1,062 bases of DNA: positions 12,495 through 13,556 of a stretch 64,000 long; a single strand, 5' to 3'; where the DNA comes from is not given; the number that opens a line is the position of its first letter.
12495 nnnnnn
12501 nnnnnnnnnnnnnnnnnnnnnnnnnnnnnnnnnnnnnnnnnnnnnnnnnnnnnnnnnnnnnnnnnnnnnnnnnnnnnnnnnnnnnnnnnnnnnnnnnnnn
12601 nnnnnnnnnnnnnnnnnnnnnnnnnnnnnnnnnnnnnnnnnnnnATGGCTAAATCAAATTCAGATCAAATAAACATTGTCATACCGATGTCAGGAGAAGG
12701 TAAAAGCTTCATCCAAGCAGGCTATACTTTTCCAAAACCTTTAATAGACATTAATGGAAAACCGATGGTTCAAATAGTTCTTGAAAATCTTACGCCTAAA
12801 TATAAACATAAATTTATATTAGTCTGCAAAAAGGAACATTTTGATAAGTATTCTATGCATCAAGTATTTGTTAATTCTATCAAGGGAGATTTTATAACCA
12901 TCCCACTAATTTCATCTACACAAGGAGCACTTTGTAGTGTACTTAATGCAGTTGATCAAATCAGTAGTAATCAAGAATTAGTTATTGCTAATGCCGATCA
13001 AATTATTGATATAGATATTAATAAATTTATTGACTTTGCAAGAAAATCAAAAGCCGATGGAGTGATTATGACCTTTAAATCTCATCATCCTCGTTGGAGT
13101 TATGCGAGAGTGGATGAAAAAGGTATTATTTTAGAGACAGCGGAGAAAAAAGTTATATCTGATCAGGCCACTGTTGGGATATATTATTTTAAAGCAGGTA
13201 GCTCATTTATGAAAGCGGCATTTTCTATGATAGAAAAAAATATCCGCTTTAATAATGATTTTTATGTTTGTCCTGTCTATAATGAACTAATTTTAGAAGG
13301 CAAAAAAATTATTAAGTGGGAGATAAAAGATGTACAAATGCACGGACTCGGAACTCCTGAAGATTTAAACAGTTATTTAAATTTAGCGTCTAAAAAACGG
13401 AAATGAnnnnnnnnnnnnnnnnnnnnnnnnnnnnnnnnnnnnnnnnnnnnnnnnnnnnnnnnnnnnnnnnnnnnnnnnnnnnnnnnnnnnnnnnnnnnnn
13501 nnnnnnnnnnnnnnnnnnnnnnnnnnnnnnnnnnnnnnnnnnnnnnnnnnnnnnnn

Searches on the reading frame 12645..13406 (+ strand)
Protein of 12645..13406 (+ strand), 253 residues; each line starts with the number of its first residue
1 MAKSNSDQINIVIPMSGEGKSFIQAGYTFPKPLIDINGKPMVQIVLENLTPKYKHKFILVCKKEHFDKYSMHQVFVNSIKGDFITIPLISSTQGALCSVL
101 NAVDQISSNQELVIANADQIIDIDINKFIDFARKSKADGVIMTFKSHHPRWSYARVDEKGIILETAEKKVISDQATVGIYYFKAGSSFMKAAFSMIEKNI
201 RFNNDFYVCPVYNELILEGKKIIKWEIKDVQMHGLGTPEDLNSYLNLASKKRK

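Call 9: search_protein_families(library=ncbifam, proteins=[window:12645-13406:+], max_evalue=1e-10)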
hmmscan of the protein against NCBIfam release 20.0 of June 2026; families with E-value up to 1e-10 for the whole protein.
window:12645-13406:+ (253 aa): 1 family
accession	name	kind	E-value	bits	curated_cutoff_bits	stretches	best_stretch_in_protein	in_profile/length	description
TIGR01208.1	rmlA_long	equivalog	5.3e-13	48.6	320.25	1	12-241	3-227/353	glucose-1-phosphate thymidylyltransferase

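Call 16: search_protein_families(library=pfam, proteins=[window:12645-13406:+], max_evalue=0.0001)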
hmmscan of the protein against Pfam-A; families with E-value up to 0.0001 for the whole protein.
window:12645-13406:+ (253 aa): 2 families
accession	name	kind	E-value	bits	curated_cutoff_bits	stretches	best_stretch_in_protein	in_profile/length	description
PF00483.29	NTP_transferase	-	1.5e-13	51.3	21.2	1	16-187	7-185/245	Nucleotidyl transferase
PF12804.13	NTP_transf_3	-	1.5e-07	32.1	27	1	30-149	15-128/160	MobA-like NTP transferase domain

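Call 56: search_solved_structures(query=window:12645-13406:+, max_evalue=0.001)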
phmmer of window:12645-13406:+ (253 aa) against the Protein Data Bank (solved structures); distinct sequences matched with E-value up to 0.001: 3.
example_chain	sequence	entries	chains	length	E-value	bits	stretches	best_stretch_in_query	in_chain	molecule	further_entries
4evw_A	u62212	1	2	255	9.9e-17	64.4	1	11-245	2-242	Nucleoside-diphosphate-sugar pyrophosphorylase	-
5xhw_A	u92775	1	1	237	1.6e-05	27.7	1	10-134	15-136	Putative 6-deoxy-D-mannoheptose pathway protein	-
6jq8_A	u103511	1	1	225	2.8e-05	26.9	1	10-134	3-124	Putative 6-deoxy-D-mannoheptose pathway protein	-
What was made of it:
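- NT1 has a weak N-terminal match to HddC (27 bits, call 56).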
